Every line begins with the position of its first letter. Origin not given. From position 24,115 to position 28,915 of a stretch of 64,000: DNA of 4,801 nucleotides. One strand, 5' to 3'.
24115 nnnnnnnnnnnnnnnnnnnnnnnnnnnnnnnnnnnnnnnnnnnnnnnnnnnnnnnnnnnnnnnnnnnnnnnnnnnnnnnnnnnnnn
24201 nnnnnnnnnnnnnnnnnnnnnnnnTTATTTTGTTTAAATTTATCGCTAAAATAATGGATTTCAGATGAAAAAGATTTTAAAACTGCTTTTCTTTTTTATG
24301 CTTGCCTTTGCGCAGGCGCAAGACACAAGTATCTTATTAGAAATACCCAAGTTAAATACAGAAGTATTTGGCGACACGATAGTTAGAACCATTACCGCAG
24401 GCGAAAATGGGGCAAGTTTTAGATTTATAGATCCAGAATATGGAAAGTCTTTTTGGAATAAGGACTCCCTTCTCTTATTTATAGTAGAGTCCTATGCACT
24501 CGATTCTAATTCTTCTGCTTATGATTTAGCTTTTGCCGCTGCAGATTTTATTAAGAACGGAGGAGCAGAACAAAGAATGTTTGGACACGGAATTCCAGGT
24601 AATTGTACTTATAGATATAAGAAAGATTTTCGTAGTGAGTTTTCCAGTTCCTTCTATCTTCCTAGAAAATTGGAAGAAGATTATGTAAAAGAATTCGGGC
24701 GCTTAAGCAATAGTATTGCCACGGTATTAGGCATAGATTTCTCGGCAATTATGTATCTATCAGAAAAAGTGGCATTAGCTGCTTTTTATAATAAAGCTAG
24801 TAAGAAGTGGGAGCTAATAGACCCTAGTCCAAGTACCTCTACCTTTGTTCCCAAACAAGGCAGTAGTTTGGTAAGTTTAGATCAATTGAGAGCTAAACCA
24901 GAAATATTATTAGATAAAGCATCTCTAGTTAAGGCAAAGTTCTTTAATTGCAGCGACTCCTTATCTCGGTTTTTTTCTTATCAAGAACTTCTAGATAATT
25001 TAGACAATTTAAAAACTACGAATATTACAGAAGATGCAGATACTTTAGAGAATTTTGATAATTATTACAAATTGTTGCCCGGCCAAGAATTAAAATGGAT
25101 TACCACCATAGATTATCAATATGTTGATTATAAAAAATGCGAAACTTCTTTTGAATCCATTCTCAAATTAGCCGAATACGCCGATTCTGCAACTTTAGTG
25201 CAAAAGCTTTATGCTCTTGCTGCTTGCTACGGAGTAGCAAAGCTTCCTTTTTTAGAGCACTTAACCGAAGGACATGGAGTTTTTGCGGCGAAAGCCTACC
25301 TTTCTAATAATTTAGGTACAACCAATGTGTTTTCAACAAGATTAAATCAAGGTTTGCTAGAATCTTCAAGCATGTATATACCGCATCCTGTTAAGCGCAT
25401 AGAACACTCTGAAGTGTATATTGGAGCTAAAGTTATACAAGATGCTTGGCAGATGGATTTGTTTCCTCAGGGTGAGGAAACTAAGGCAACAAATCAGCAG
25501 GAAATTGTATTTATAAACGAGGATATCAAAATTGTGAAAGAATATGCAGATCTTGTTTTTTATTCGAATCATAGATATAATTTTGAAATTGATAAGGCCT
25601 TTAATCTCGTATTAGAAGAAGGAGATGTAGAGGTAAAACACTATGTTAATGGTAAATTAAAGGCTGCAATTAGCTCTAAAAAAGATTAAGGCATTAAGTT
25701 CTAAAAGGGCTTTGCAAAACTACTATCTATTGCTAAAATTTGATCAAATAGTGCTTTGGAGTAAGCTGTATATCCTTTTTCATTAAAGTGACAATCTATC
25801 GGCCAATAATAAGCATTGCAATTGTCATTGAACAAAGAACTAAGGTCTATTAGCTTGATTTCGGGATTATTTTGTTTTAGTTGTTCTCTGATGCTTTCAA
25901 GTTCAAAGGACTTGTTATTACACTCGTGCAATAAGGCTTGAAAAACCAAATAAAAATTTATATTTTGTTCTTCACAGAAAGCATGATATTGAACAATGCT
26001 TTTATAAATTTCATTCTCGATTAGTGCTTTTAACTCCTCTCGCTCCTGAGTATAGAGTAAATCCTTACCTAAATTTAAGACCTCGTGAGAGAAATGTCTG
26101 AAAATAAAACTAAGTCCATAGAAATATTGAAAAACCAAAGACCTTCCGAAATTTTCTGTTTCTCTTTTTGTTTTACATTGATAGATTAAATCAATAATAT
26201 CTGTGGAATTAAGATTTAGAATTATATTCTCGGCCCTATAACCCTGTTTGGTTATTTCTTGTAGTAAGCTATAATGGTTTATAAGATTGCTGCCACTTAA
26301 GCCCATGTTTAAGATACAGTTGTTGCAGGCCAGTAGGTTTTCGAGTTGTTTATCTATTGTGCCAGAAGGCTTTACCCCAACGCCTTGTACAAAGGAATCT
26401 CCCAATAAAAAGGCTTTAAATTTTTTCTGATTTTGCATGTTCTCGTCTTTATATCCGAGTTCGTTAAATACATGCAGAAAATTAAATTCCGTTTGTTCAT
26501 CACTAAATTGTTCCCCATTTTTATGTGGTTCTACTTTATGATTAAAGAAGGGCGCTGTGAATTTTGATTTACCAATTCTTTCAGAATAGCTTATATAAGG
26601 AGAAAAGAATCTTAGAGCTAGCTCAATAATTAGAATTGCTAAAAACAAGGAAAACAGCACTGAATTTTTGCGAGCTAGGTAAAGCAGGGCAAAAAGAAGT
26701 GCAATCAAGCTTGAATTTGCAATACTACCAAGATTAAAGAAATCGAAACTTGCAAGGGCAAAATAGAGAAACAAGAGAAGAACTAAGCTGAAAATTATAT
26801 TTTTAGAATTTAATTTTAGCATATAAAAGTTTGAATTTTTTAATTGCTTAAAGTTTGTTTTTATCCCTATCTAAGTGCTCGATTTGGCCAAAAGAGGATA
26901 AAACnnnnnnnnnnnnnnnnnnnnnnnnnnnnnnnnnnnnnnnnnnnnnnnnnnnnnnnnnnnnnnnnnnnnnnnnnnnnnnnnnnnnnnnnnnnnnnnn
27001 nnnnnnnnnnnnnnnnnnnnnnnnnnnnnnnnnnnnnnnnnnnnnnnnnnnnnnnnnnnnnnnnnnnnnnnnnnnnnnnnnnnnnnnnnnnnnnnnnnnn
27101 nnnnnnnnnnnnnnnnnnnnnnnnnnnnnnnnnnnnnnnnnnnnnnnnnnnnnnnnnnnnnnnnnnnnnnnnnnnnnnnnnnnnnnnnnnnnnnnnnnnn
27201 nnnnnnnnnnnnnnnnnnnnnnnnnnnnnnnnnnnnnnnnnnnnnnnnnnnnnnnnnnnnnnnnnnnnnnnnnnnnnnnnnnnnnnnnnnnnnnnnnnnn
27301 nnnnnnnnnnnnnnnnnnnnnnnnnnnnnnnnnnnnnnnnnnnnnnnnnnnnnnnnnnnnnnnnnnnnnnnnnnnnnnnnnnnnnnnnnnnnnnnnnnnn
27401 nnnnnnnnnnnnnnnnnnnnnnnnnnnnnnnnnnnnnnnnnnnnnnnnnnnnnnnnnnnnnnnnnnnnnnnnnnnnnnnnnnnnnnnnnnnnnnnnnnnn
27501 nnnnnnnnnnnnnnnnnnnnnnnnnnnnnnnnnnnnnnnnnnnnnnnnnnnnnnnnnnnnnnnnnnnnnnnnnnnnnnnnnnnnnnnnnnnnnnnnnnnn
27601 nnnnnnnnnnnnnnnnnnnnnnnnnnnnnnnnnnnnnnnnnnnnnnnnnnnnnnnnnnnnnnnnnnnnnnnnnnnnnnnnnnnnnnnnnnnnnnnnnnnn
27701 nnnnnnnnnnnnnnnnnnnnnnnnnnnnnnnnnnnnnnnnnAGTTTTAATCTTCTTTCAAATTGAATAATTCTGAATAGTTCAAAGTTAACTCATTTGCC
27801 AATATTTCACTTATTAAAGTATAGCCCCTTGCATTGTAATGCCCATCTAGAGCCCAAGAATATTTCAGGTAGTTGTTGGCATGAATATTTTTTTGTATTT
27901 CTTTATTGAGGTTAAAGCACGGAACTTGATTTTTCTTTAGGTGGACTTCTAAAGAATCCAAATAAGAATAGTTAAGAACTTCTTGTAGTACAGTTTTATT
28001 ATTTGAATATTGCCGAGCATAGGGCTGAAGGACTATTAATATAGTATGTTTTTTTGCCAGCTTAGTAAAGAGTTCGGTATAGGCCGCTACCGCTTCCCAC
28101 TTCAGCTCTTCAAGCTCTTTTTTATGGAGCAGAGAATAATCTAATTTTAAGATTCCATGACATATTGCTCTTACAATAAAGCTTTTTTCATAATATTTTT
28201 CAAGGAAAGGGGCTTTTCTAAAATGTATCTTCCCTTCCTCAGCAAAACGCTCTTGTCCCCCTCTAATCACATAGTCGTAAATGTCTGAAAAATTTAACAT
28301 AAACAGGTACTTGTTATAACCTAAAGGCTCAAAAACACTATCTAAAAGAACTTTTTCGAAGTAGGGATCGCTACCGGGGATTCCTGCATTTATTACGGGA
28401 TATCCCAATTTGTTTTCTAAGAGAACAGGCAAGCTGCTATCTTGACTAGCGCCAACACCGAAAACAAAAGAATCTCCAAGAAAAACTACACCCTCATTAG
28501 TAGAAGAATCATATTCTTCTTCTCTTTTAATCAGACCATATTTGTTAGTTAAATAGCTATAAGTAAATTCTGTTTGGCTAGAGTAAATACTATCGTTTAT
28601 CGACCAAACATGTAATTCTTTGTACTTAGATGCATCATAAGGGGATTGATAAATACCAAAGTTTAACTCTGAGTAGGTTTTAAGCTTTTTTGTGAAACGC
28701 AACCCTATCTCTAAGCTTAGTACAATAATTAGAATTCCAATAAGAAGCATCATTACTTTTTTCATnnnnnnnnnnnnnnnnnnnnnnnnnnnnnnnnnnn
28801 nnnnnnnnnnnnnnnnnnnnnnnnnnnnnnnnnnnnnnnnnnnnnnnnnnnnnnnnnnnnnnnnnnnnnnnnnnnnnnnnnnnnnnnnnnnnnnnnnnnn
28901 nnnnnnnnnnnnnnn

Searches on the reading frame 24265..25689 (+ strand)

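Call 23: search_protein_families(library=pfam, proteins=[window:24265-25689:+], max_evalue=0.001)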
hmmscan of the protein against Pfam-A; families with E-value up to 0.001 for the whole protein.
window:24265-25689:+ (474 aa): 0 families

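Call 59: search_protein_families(library=pfam, proteins=[window:24265-25689:+], max_evalue=5)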
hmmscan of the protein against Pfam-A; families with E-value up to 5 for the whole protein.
window:24265-25689:+ (474 aa): 1 family
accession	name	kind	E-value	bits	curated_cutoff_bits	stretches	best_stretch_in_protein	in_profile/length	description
PF06597.16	Clostridium_P47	-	0.16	11.2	27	1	275-319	183-229/461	Clostridium P-47 protein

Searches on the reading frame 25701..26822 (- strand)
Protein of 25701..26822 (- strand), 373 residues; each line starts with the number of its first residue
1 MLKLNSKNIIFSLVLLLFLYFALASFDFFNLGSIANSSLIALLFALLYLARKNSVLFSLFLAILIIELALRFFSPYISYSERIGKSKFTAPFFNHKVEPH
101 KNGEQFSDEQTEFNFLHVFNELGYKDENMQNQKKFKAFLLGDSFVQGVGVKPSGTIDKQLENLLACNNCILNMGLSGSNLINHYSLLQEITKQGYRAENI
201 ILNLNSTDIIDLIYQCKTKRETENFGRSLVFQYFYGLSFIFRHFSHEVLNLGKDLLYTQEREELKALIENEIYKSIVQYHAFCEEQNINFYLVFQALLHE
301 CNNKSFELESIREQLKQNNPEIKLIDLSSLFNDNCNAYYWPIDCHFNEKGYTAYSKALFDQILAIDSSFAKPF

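Call 23: search_protein_families(library=pfam, proteins=[window:25701-26822:-], max_evalue=0.001)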
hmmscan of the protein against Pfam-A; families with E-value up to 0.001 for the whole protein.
window:25701-26822:- (373 aa): 1 family
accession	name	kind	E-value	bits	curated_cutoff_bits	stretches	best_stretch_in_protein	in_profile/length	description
PF13472.12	Lipase_GDSL_2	-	4.6e-05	24.4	32.9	1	139-352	1-177/178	GDSL-like Lipase/Acylhydrolase family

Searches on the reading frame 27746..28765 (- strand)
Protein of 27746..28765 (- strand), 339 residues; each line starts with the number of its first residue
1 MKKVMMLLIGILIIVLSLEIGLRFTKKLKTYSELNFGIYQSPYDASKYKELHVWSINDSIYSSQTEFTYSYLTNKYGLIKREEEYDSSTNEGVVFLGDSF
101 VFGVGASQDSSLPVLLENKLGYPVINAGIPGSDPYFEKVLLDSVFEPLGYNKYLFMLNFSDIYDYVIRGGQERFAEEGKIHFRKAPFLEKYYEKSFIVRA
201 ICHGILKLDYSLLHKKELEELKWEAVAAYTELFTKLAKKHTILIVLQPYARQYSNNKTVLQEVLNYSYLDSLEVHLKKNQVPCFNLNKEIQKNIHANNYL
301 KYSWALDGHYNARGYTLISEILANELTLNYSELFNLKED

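Call 23: search_protein_families(library=pfam, proteins=[window:27746-28765:-], max_evalue=0.001)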
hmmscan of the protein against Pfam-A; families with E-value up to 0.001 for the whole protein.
window:27746-28765:- (339 aa): 1 family
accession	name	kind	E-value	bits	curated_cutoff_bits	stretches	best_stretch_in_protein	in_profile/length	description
PF13472.12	Lipase_GDSL_2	-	0.00013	23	32.9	1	95-316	1-177/178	GDSL-like Lipase/Acylhydrolase family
